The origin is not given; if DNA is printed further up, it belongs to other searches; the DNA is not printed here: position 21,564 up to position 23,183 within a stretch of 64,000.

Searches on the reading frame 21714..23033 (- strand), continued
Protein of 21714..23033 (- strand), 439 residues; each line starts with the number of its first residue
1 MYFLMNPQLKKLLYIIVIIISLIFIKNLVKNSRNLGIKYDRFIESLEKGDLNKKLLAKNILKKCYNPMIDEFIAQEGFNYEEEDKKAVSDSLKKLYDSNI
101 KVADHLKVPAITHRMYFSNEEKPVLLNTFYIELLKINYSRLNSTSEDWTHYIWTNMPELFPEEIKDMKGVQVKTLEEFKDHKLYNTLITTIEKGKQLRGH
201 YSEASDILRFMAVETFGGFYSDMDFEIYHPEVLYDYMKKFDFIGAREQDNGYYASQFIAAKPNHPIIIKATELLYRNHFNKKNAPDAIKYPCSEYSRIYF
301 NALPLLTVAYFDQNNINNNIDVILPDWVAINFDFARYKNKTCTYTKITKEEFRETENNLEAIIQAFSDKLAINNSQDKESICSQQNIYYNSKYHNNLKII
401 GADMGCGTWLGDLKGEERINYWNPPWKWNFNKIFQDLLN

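Call 42: search_protein_families(library=pfam, proteins=[L005:107-3043:+, L005:10345-11175:+, L005:11797-13374:-], max_evalue=0.001)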
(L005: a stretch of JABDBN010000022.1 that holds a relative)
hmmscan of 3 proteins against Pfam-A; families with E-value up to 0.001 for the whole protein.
L005:107-3043:+ (978 aa): 0 families

L005:10345-11175:+ (276 aa): 1 family
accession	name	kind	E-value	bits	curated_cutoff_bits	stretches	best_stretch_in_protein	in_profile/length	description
PF07963.17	N_methyl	-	0.00013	21.8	21.2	1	10-32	4-26/27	Prokaryotic N-terminal methylation motif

L005:11797-13374:- (525 aa): 1 family
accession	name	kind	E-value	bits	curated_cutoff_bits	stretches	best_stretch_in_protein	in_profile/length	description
PF03797.25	Autotransporter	-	6.6e-44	151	26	1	257-492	1-243/255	Autotransporter beta-domain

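Call 51: find_encoding_contigs(protein=P0025, flank=8000, max_places=2)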
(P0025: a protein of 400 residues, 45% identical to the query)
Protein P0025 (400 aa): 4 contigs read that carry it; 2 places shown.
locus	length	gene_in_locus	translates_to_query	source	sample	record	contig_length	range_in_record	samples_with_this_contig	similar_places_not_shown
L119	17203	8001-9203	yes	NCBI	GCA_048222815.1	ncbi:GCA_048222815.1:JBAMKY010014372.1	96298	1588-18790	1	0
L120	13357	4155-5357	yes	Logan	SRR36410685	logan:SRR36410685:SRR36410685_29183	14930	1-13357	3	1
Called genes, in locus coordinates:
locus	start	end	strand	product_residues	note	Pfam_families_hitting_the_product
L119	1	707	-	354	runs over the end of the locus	-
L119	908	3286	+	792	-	PF02518:HATPase_c, PF00204:DNA_gyraseB, PF01751:Toprim, PF21249:GyrB_hook (weak), PF00986:DNA_gyraseB_C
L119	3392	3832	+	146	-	PF00436:SSB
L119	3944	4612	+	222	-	PF04028:DUF374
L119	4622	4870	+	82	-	PF09527:ATPase_gene1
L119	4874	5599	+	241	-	PF00119:ATP-synt_A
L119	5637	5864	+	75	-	PF00137:ATP-synt_C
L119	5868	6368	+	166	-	PF02326:YMF19, PF00430:ATP-synt_B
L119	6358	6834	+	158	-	PF00430:ATP-synt_B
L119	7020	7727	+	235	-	PF00486:Trans_reg_C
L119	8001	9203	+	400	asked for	PF04488:Gly_transf_sug, PF05704:Caps_synth (weak)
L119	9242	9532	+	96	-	PF00216:Bac_DNA_binding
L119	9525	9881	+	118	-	PF13411:MerR_1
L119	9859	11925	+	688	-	PF17191:RecG_wedge, PF00176:SNF2-rel_dom, PF00270:DEAD, PF04851:ResIII, PF22590:Cas3-like_C_2 (faint), PF00271:Helicase_C, PF19833:RecG_dom3_C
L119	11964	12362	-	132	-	-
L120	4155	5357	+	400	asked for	PF04488:Gly_transf_sug, PF05704:Caps_synth (weak)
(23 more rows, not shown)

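Call 52: find_encoding_contigs(protein=P0028, flank=8000, max_places=2)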
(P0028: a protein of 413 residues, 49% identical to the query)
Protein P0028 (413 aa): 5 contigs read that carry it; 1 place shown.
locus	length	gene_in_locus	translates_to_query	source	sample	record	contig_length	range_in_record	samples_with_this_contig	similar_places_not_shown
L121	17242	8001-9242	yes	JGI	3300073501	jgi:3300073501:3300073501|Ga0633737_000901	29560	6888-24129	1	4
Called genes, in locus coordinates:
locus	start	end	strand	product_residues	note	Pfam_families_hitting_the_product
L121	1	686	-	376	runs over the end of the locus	PF03702:AnmK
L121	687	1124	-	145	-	PF01381:HTH_3, PF13443:HTH_26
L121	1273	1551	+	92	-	-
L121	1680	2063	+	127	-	PF00072:Response_reg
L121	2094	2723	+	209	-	PF04344:CheZ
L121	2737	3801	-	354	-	-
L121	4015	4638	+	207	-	PF08511:COQ9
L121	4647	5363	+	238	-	PF01578:Cytochrom_C_asm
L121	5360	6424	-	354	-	PF03562:MltA, PF06725:3D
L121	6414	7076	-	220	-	PF04280:Tim44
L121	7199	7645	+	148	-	PF02556:SecB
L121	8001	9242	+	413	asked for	PF04488:Gly_transf_sug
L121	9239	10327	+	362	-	PF04488:Gly_transf_sug, PF12919:TcdA_TcdB (weak), PF05704:Caps_synth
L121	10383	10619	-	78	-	PF00550:PP-binding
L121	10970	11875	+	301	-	-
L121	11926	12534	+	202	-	PF00160:Pro_isomerase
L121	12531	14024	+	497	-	PF01336:tRNA_anti-codon, PF00152:tRNA-synt_2, PF01409:tRNA-synt_2d (faint)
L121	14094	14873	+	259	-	PF13462:Thioredoxin_4, PF01323:DSBA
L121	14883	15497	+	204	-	PF13462:Thioredoxin_4, PF01323:DSBA (faint)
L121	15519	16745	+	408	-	PF07690:MFS_1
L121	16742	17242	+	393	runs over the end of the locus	PF04488:Gly_transf_sug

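Call 53: find_encoding_contigs(protein=P0015, flank=8000, max_places=2)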
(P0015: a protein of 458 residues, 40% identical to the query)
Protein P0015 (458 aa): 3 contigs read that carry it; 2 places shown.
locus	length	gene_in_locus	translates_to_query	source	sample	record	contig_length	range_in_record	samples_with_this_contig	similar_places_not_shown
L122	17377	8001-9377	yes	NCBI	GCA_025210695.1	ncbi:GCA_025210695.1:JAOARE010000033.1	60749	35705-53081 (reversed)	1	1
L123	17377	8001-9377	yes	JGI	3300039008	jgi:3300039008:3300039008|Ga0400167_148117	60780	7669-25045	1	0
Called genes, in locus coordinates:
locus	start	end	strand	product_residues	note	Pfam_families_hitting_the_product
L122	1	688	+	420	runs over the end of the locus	PF00109:ketoacyl-synt, PF02801:Ketoacyl-synt_C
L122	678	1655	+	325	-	PF02618:YceG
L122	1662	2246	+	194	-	PF02660:G3P_acyltransf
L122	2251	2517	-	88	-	-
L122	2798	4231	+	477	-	PF03951:Gln-synt_N, PF00120:Gln-synt_C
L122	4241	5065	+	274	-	PF00793:DAHP_synth_1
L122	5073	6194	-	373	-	PF02636:Methyltransf_28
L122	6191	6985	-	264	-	PF01790:LGT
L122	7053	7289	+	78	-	PF04380:BMFP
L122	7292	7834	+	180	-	-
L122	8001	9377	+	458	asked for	PF04488:Gly_transf_sug, PF12919:TcdA_TcdB (weak), PF05704:Caps_synth (weak)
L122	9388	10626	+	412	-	PF12919:TcdA_TcdB (weak), PF04488:Gly_transf_sug (weak)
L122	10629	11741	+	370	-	PF01612:DNA_pol_A_exo1, PF00570:HRDC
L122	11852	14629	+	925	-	PF00474:SSF, PF00512:HisKA, PF02518:HATPase_c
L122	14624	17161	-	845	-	PF00580:UvrD-helicase, PF13245:AAA_19, PF13361:UvrD_C, PF13538:UvrD_C_2 (faint)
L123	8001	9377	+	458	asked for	PF04488:Gly_transf_sug, PF12919:TcdA_TcdB (weak), PF05704:Caps_synth (weak)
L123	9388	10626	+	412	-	PF12919:TcdA_TcdB (weak), PF04488:Gly_transf_sug (weak)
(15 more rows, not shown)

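Call 54: search_protein_families(library=ncbifam, proteins=[L033:4632-5834:-, L121:15519-16745:+], max_evalue=0.001)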
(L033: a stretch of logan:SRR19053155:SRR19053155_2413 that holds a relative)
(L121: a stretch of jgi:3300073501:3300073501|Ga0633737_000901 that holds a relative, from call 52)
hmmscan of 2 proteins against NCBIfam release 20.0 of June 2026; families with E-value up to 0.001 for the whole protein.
L033:4632-5834:- (400 aa): 9 families
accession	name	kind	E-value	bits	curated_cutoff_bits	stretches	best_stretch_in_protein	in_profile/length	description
TIGR00893.1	2A0114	subfamily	4e-20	72.1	395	2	19-193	3-177/399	D-galactonate transporter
TIGR00881.1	2A0104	subfamily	6.2e-13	48.5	407.75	2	18-192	3-178/379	phosphoglycerate transporter protein PgtP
TIGR00710.1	efflux_Bcr_CflA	subfamily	5.3e-09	36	200.9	1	38-380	33-379/385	Bcr/CflA family efflux MFS transporter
TIGR00880.1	2_A_01_02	superfamily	1.3e-08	35.1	131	1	52-187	1-140/141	multidrug resistance protein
TIGR00895.1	2A0115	subfamily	5.1e-05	22.4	418.55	1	29-187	36-194/398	aromatic acid/H+ symport family MFS transporter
NF052292.1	efflux_CraA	equivalog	7e-05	22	725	1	36-378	41-386/409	chloramphenicol efflux MFS transporter CraA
NF008654.0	PRK11652.1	equivalog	0.00041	19.3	479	1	28-309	29-306/397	multidrug efflux MFS transporter EmrD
NF053517.1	HbztTptrPcaK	equivalog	0.0007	18.7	770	1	36-187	45-196/437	4-hydroxybenzoate transporter PcaK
NF000089.1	qac_MFS_AB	exception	0.00072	18.4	900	1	53-189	62-199/514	QacA/B family quaternary ammonium compound efflux MFS transporter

L121:15519-16745:+ (408 aa): 7 families
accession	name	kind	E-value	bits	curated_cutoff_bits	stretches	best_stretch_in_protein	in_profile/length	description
TIGR00883.1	2A0106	subfamily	1.8e-63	215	443.45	1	18-395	4-400/400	metabolite/H+ symporter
NF011656.1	PRK15075.1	subfamily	1.8e-38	132.5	445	1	18-397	18-407/419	tricarballylate/proton symporter TcuC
NF007710.0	PRK10406.1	subfamily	1.2e-31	110.3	550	1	18-364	33-386/432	MFS family transporter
NF007927.0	PRK10642.1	equivalog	6.3e-31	107.7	544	1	14-374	32-411/500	glycine betaine/L-proline transporter ProP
NF007414.0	PRK09952.1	equivalog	8.8e-30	103.8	538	1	16-375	31-405/438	shikimate transporter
NF003024.0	PRK03893.1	subfamily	4.5e-12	45.5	604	1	21-301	35-290/497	sialate:H+ symport family MFS transporter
TIGR00891.1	2A0112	subfamily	3.8e-11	42.7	552.9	1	47-211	46-198/405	sialate:H+ symport family MFS transporter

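Call 57: list_cluster_members(proteins=[P0160, P0161, P0162, P0165, P0167, P0174, P0175, P0181, P0189, P0195])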
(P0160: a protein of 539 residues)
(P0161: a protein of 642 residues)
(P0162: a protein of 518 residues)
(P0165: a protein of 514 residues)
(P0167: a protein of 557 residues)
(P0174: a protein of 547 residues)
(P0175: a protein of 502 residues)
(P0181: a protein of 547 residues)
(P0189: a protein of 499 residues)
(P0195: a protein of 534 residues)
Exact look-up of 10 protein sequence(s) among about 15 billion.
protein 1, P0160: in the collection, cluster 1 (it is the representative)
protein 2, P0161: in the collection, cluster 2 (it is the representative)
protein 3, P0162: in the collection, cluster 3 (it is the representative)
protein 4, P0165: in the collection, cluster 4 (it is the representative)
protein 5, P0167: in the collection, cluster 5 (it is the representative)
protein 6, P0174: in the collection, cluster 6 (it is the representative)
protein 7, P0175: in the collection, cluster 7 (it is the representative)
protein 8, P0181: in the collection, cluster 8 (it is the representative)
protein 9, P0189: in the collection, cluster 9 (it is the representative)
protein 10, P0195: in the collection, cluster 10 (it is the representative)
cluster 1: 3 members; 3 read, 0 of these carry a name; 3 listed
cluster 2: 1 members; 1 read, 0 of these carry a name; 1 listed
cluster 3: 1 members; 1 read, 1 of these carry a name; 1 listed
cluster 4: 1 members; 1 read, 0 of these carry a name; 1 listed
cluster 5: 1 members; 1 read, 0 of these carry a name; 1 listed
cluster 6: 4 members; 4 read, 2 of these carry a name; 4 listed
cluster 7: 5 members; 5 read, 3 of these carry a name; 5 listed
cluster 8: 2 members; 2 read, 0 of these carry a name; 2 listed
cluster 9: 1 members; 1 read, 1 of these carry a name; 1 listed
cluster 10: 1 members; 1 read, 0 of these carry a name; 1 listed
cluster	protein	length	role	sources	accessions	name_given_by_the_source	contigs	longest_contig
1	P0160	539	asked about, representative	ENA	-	-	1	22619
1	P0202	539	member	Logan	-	-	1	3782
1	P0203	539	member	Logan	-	-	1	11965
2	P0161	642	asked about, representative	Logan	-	-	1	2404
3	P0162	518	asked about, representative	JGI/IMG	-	glycosyl transferase-like sugar-binding protein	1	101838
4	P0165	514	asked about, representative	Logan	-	-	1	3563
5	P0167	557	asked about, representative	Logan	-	-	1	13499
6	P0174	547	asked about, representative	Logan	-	-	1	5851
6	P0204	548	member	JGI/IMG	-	hypothetical protein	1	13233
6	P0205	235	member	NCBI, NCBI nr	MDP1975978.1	MAG: glycosyltransferase, partial [Alphaproteobacteria bacterium] | glycosyltransferase [Alphaproteobacteria bacterium]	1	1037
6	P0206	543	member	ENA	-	-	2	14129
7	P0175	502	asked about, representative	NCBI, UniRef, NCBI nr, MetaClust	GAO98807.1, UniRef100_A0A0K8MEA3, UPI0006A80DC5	glycosyltransferase sugar-binding region containing DXD motif protein [Caedimonas ... | Glycosyltransferase sugar-binding region containing DXD motif protein n=1 Tax=Caedimonas ... | status=active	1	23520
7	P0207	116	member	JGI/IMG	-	hypothetical protein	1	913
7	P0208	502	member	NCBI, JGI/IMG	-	hypothetical protein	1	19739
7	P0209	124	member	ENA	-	-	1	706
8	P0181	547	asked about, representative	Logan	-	-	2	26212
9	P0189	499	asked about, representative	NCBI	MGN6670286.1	MAG: hypothetical protein ACTHJ4_01940 [Candidatus Nucleicultricaceae bacterium]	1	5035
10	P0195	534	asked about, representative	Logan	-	-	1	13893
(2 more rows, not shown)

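Call 59: search_dna_similar(query=window:21714-23033:-, collection=plasmids, mode=protein, max_evalue=0.001, max_rows=25)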
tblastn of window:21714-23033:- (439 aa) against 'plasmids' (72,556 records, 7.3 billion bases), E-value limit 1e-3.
No match.

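Call 61: fold_search(model_id=the predicted structure, library=viral)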
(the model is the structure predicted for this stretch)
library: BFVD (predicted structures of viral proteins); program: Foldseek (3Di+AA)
matches with E <= 10: 729; with E <= 0.001: 73
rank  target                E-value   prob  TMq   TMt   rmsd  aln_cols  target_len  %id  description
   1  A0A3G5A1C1            1.0e-10  1.00  0.35  0.49  16.3       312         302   21  Uncharacterized protein [Harvfovirus sp.]
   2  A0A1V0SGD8            1.7e-10  1.00  0.37  0.33  15.1       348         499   13  Glycosyltransferase [Hokovirus HKV1]
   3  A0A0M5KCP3            6.7e-10  1.00  0.36  0.46  16.6       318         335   13  (no name in the UniProt tables at hand)
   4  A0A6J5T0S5            1.6e-09  1.00  0.29  0.17   8.5       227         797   18  Glycosyltransferase, DXD sugar-binding motif [uncultured Caudovirales phage]
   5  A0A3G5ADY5            3.2e-09  1.00  0.35  0.56  11.0       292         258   16  Glycosyltransferase [Satyrvirus sp.]
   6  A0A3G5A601            4.2e-09  1.00  0.33  0.52   4.8       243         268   14  Glycosyltransferase [Hyperionvirus sp.]
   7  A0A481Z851            1.2e-08  1.00  0.34  0.46  14.3       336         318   14  Glycosyltransferase [Pithovirus LCPAC302]
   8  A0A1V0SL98            1.3e-08  1.00  0.37  0.37   6.9       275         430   11  Glycosyltransferase [Klosneuvirus KNV1]
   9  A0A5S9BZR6            1.3e-08  1.00  0.37  0.52   6.3       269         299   17  Glycosyltransferase [Tenacibaculum phage PTm5]
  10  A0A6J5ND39            1.5e-08  1.00  0.34  0.20  10.6       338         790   13  Glycosyltransferase, DXD sugar-binding motif [uncultured Caudovirales phage]
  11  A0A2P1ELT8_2          1.7e-08  1.00  0.34  0.20  10.9       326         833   16  Putative glycosyltransferase [Moumouvirus australiensis]
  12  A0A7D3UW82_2          2.4e-08  1.00  0.31  0.15  12.6       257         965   21  Glycosyltransferase [Fadolivirus FV1/VV64]
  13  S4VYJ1                3.9e-08  1.00  0.36  0.45  12.2       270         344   14  Glycosyltransferase [Pandoravirus dulcis]
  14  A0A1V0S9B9            3.9e-08  1.00  0.34  0.21  15.5       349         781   14  Glycosyltransferase and methyltransferase domain protein [Catovirus CTV1]
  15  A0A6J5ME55            4.2e-08  1.00  0.35  0.26   7.9       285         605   12  Glycosyltransferase, DXD sugar-binding motif [uncultured Caudovirales phage]
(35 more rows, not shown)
